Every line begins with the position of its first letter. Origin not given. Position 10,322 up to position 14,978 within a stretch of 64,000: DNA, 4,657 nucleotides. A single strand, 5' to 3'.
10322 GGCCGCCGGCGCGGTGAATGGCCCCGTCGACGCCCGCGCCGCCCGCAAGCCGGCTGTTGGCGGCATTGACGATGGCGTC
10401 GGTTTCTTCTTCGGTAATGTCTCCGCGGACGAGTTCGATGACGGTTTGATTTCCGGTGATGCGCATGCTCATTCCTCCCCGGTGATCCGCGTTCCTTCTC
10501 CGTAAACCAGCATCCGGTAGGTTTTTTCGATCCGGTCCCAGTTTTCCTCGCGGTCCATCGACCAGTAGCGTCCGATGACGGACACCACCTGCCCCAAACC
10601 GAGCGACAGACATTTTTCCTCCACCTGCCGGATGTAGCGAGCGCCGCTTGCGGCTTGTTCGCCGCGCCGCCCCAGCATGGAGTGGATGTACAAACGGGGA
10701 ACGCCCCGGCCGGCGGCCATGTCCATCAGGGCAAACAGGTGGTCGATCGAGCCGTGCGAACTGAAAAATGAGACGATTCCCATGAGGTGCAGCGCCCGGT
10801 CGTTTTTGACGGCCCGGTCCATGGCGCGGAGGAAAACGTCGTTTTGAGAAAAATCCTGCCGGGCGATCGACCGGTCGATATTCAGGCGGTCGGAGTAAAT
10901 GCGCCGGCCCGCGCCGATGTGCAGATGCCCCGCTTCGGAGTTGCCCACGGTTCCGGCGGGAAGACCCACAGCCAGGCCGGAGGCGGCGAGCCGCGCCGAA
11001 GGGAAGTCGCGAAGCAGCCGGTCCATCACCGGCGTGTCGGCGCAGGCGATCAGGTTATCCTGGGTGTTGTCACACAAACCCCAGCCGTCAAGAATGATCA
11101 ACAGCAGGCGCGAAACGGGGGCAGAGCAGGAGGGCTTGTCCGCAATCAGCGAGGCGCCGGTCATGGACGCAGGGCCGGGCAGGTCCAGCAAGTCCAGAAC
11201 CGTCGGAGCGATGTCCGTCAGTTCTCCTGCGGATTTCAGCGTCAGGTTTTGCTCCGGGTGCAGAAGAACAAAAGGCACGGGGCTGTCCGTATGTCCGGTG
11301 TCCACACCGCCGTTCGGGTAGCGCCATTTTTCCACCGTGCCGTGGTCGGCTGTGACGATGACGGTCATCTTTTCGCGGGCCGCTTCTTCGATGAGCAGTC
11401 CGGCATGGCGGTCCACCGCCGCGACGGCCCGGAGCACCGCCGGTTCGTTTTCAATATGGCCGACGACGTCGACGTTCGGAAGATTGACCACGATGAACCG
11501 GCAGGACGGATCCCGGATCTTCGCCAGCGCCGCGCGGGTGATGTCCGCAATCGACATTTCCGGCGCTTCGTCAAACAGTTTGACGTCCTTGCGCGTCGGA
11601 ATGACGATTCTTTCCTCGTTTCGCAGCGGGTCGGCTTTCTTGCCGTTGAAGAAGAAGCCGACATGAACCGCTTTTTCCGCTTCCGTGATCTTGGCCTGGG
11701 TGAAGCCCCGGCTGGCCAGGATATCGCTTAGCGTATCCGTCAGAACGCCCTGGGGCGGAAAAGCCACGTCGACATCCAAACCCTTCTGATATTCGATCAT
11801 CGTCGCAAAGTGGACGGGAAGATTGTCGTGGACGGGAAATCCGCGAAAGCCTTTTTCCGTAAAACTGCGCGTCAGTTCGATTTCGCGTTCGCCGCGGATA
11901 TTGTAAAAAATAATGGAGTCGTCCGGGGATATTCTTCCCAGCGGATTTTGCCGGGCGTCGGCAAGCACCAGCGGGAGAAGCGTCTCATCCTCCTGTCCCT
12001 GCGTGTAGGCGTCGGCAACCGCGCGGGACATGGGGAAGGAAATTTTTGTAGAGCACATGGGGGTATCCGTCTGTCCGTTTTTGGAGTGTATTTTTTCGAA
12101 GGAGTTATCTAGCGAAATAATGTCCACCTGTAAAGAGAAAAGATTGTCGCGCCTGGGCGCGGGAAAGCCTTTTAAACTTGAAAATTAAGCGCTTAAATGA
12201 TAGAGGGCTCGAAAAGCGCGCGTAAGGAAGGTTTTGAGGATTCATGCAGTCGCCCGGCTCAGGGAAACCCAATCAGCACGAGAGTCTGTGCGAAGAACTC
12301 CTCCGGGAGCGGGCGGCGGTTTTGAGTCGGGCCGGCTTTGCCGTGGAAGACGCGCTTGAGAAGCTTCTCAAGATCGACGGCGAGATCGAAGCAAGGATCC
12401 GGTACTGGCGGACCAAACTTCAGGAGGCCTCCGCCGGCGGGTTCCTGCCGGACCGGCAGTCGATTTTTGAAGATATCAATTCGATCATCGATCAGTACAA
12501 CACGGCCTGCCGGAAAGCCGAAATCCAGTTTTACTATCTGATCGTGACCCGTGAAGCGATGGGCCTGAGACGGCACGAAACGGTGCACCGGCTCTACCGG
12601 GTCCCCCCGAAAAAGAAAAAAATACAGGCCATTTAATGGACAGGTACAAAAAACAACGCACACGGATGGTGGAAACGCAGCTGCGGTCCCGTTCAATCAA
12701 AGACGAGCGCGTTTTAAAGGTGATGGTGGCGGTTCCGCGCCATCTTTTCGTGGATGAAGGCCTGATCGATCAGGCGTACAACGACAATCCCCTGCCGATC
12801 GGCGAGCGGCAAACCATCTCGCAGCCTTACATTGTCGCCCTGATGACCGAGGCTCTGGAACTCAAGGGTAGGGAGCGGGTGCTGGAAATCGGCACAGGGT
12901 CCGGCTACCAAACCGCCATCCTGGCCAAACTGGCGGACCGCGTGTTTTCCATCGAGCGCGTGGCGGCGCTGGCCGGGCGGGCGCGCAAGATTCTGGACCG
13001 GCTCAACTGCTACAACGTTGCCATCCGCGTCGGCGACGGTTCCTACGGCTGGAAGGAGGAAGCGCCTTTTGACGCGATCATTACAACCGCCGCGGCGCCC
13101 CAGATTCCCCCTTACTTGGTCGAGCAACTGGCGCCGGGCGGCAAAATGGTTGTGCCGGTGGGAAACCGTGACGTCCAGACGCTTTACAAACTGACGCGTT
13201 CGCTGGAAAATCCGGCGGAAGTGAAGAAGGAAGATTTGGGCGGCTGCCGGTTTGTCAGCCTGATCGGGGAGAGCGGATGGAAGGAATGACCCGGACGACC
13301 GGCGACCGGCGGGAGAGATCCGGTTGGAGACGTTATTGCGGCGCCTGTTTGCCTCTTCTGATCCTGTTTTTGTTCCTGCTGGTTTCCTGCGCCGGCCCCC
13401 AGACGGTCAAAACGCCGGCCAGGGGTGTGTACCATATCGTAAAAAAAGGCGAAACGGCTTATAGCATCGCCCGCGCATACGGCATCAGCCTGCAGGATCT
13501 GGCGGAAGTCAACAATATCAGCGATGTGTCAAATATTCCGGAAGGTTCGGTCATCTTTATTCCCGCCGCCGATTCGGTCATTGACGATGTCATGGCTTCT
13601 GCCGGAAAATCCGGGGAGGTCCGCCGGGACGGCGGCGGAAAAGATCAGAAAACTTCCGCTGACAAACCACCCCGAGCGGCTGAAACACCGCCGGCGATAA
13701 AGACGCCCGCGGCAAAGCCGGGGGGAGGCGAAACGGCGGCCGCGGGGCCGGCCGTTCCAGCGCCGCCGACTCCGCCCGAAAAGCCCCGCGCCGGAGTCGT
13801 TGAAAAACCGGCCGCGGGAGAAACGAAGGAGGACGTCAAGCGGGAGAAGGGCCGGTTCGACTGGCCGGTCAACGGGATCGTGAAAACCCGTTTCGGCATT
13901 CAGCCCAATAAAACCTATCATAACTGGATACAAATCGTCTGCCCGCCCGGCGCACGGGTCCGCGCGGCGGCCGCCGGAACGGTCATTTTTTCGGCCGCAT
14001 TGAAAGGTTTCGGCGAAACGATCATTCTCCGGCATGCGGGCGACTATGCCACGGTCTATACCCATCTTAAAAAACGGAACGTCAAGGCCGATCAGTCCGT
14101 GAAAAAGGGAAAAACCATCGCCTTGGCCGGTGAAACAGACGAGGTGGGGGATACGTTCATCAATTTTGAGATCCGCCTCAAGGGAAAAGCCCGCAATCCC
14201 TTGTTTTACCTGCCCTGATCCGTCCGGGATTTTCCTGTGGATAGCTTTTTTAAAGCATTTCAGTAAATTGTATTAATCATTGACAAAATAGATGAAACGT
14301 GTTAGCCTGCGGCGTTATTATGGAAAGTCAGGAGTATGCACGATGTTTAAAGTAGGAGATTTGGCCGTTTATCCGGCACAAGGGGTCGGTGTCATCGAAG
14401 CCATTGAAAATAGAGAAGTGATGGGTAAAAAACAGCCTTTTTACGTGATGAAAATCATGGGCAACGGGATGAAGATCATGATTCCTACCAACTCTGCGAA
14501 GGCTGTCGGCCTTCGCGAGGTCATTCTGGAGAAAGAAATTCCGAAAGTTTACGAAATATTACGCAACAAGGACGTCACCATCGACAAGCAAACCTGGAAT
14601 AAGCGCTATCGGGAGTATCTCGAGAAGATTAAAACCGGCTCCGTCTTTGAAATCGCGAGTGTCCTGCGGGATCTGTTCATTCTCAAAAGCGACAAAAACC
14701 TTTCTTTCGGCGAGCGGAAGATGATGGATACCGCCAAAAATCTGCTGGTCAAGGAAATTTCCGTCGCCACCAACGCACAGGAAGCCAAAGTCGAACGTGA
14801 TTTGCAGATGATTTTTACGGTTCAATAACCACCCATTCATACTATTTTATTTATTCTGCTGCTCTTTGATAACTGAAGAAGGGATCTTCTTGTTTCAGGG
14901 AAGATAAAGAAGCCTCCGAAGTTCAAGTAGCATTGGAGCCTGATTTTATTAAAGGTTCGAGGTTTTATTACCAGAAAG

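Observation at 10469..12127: Naturally circularly permuted cofactor-independent phosphoglycerate mutase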

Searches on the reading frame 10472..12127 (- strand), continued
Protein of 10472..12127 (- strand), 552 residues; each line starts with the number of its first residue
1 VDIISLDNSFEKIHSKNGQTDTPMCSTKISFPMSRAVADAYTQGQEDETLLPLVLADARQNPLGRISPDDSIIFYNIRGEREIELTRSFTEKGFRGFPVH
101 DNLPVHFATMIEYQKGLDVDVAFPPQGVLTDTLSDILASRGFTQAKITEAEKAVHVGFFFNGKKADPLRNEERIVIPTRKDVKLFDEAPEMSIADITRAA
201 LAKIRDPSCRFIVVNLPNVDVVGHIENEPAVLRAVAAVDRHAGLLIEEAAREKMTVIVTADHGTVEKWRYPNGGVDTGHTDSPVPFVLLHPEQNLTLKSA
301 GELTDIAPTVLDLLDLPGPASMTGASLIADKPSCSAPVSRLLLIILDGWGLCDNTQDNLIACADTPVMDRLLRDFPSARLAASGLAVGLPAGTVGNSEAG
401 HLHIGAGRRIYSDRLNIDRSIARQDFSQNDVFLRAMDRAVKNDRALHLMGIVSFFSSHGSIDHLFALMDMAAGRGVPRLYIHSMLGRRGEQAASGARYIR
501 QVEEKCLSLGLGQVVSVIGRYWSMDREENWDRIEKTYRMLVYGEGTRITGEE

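Call 66: find_encoding_contigs(protein=P0128, flank=7000, max_places=1)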
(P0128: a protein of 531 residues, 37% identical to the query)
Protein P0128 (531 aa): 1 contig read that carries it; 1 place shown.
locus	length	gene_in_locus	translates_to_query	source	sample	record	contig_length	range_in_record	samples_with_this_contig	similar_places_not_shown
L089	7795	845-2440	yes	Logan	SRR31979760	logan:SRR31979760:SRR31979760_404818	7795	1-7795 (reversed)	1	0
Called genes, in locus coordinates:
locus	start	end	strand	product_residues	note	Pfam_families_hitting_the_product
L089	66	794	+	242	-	PF00702:Hydrolase, PF13419:HAD_2, PF13242:Hydrolase_like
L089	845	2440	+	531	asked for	PF06415:iPGM_N, PF01676:Metalloenzyme, PF06415:iPGM_N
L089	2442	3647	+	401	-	PF01676:Metalloenzyme, PF10143:PhosphMutase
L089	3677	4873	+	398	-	PF00485:PRK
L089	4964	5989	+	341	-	PF00356:LacI, PF00532:Peripla_BP_1, PF13407:Peripla_BP_4, PF13377:Peripla_BP_3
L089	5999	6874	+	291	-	PF04962:KduI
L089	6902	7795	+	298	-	?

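Call 67: find_encoding_contigs(protein=P0275, flank=6000, max_places=1)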
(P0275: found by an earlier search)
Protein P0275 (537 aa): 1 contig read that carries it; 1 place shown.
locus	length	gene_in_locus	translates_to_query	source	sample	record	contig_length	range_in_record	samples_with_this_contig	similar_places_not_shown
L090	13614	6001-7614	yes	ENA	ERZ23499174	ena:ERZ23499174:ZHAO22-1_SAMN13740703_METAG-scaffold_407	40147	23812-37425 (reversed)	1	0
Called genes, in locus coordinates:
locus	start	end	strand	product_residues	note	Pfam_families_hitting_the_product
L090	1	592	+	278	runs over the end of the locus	PF01569:PAP2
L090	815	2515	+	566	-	PF01979:Amidohydro_1 (faint), PF07969:Amidohydro_3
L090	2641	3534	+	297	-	PF01551:Peptidase_M23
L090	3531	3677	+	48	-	-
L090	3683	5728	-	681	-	PF00930:DPPIV_N (faint), PF26550:Tricorn_2nd, PF07676:PD40, PF25174:Beta-prop_THOC3 (faint), PF26549:Tricorn_N, PF20434:BD-FAE, PF00326:Peptidase_S9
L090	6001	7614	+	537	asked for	PF06415:iPGM_N, PF01676:Metalloenzyme, PF01663:Phosphodiest (weak), PF01676:Metalloenzyme, PF06415:iPGM_N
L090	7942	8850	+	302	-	PF00005:ABC_tran, PF13304:AAA_21, PF13732:DrrA1-3_C (weak)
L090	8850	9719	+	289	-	PF12679:ABC2_membrane_2 (weak)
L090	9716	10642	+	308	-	PF00005:ABC_tran, PF13476:AAA_23 (weak), PF13304:AAA_21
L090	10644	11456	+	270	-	PF12679:ABC2_membrane_2, PF12730:ABC2_membrane_4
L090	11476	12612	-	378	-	-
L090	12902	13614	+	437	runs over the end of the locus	PF00557:Peptidase_M24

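Call 68: find_encoding_contigs(protein=P0130, flank=6000, max_places=1)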
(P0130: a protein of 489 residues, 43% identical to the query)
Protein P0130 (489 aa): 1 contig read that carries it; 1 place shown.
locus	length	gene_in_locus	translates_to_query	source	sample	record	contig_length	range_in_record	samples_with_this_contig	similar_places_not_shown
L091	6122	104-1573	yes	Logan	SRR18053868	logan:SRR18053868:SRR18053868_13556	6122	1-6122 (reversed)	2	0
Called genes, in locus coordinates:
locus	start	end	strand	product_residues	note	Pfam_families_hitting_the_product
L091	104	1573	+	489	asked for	PF01676:Metalloenzyme, PF01663:Phosphodiest, PF01676:Metalloenzyme, PF06415:iPGM_N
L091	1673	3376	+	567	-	PF07244:POTRA, PF01103:Omp85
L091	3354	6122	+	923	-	?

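Call 69: find_encoding_contigs(protein=P0436, flank=6000, max_places=1)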
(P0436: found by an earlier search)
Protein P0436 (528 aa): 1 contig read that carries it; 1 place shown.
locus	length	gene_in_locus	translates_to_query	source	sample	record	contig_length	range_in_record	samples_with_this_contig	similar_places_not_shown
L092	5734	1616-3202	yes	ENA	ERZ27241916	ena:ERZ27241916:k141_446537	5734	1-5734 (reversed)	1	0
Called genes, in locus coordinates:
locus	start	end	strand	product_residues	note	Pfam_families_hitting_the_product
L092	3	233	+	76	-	?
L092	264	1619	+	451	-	PF27272:CpgS_N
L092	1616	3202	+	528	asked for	PF06415:iPGM_N, PF01676:Metalloenzyme, PF06415:iPGM_N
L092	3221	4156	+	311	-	PF00565:SNase, PF00932:LTD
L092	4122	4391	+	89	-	-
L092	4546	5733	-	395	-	?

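Call 70: search_protein_families(library=pfam, proteins=[L092:264-1619:+, L084:389-6817:+, L089:2442-3647:+, L089:3677-4873:+, L089:66-794:+], max_evalue=0.0001)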
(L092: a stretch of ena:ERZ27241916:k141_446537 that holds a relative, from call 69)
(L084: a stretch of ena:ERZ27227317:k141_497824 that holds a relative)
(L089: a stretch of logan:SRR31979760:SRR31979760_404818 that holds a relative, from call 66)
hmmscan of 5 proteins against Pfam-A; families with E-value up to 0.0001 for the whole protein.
L092:264-1619:+ (451 aa): 0 families

L084:389-6817:+ (2142 aa): 8 families
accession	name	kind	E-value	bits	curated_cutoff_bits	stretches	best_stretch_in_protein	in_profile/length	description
PF01326.24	PPDK_N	-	2.7e-41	142.4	27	1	881-1170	2-311/328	Pyruvate phosphate dikinase, AMP/ATP-binding domain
PF13238.12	AAA_18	-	3.2e-09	37.7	29.4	0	1439-1577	1-120/128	AAA domain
PF13191.12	AAA_16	-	1.1e-08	36.1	32.6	0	1434-1483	22-78/167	AAA ATPase domain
PF06414.18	Zeta_toxin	-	5.7e-08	32.9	22.3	0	1432-1476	13-59/199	Zeta toxin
PF00004.35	AAA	-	1.1e-06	29.5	21.2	0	1895-1921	1-27/131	ATPase family associated with various cellular activities (AAA)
PF13207.12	AAA_17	-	6.2e-06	27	27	0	1445-1564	4-119/136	AAA domain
PF13189.12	Cytidylate_kin2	-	2.3e-05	25.1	28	0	1439-1482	2-45/176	Cytidylate kinase-like family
PF13521.12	AAA_28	-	3.6e-05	24.5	27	0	1438-1476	2-37/164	AAA domain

L089:2442-3647:+ (401 aa): 2 families
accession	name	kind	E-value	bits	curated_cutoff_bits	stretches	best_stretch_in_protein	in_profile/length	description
PF01676.23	Metalloenzyme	-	3.5e-43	148.4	24.3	1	16-390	2-250/252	Metalloenzyme superfamily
PF10143.14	PhosphMutase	-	1.3e-41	142.8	21.5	1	50-215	1-166/170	2,3-bisphosphoglycerate-independent phosphoglycerate mutase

L089:3677-4873:+ (398 aa): 1 family
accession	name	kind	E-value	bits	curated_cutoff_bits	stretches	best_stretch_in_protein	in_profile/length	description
PF00485.24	PRK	-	3.7e-18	66.5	22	1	193-345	2-155/196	Phosphoribulokinase / Uridine kinase family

L089:66-794:+ (242 aa): 3 families
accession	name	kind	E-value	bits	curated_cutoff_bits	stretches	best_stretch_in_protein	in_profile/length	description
PF13419.12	HAD_2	-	9.6e-18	65.3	23.8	1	109-205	82-176/178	Haloacid dehalogenase-like hydrolase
PF00702.32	Hydrolase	-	1e-15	59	26.4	1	82-201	75-191/191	haloacid dehalogenase-like hydrolase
PF13242.12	Hydrolase_like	-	3.7e-08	33.6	22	1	162-234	3-75/75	HAD-hyrolase-like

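Call 71: search_solved_structures(query=L092:264-1619:+, max_evalue=0.01)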
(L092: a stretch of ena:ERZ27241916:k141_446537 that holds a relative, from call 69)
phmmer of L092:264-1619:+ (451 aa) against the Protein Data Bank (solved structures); distinct sequences matched with E-value up to 0.01: 3.
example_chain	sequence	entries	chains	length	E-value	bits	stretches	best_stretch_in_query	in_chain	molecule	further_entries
8ork_AAA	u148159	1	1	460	1.3e-121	409.7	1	6-425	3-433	Cyclic 2,3-diphosphoglycerate synthetase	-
8oru_AAA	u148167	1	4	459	1.6e-121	409.5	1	7-425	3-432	Cyclic 2,3-diphosphoglycerate synthetase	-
9sxb_A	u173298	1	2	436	6.1e-115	387.7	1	11-444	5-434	Cyclic 2,3-diphosphoglycerate synthetase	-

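Call 72: search_protein_families(library=ncbifam, proteins=[L092:264-1619:+, L089:3677-4873:+], max_evalue=0.001)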
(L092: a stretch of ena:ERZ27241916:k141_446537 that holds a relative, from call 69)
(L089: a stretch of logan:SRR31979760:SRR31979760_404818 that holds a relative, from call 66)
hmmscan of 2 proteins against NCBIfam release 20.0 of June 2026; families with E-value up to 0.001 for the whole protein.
L092:264-1619:+ (451 aa): 0 families

L089:3677-4873:+ (398 aa): 6 families
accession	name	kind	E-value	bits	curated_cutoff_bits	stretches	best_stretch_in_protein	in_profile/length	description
NF004018.0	PRK05480.1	equivalog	3.6e-19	69.1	180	1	189-381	5-187/210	uridine kinase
NF005655.0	PRK07429.1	subfamily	8.9e-19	67.8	236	1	189-356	7-161/326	phosphoribulokinase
TIGR00235.1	udk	equivalog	5.9e-17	62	220.3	1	191-346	7-153/207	uridine kinase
NF006746.0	PRK09270.1-5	subfamily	7.1e-06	25.1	250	1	190-245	21-76/210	nucleoside/nucleotide kinase family protein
TIGR00554.2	panK_bact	equivalog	0.00019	20.8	235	1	186-306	78-194/310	type I pantothenate kinase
NF005807.0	PRK07667.1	equivalog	0.00024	20.7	221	1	180-358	7-173/193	kinase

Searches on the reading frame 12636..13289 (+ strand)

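Call 55: search_protein_families(library=pfam, proteins=[window:12636-13289:+], max_evalue=0.001)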
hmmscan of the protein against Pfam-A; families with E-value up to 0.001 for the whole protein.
window:12636-13289:+ (217 aa): 5 families
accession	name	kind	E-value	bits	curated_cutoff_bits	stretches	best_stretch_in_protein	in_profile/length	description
PF01135.25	PCMT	-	7.4e-63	212.5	20.3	1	9-212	4-208/210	Protein-L-isoaspartate(D-aspartate) O-methyltransferase (PCMT)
PF00398.26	RrnaAD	-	1.7e-06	27.7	24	1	70-120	22-72/263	Ribosomal RNA adenine dimethylase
PF13649.12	Methyltransf_25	-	6.1e-06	27.3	27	1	82-153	1-73/97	Methyltransferase domain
PF13847.12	Methyltransf_31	-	3e-05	24.2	27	1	78-176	3-112/145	Methyltransferase domain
PF13489.12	Methyltransf_23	-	0.0002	21.6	27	1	71-180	14-123/164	Methyltransferase domain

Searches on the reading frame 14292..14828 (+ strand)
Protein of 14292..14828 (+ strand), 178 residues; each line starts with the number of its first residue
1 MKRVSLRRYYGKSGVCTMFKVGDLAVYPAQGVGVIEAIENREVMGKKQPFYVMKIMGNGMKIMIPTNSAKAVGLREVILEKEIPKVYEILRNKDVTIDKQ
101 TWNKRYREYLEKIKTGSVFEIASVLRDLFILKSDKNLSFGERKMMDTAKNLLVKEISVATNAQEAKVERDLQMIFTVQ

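Call 55: search_protein_families(library=pfam, proteins=[window:14292-14828:+], max_evalue=0.001)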
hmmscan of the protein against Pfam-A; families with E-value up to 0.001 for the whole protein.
window:14292-14828:+ (178 aa): 2 families
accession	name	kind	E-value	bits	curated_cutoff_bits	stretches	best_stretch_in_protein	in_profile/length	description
PF21095.3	CarD_C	-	2.1e-30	105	23.1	1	85-170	1-85/87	CarD, C-terminal domain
PF02559.22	CarD_TRCF_RID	-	8.8e-17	61.4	23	1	19-78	1-57/57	CarD-like/TRCF RID domain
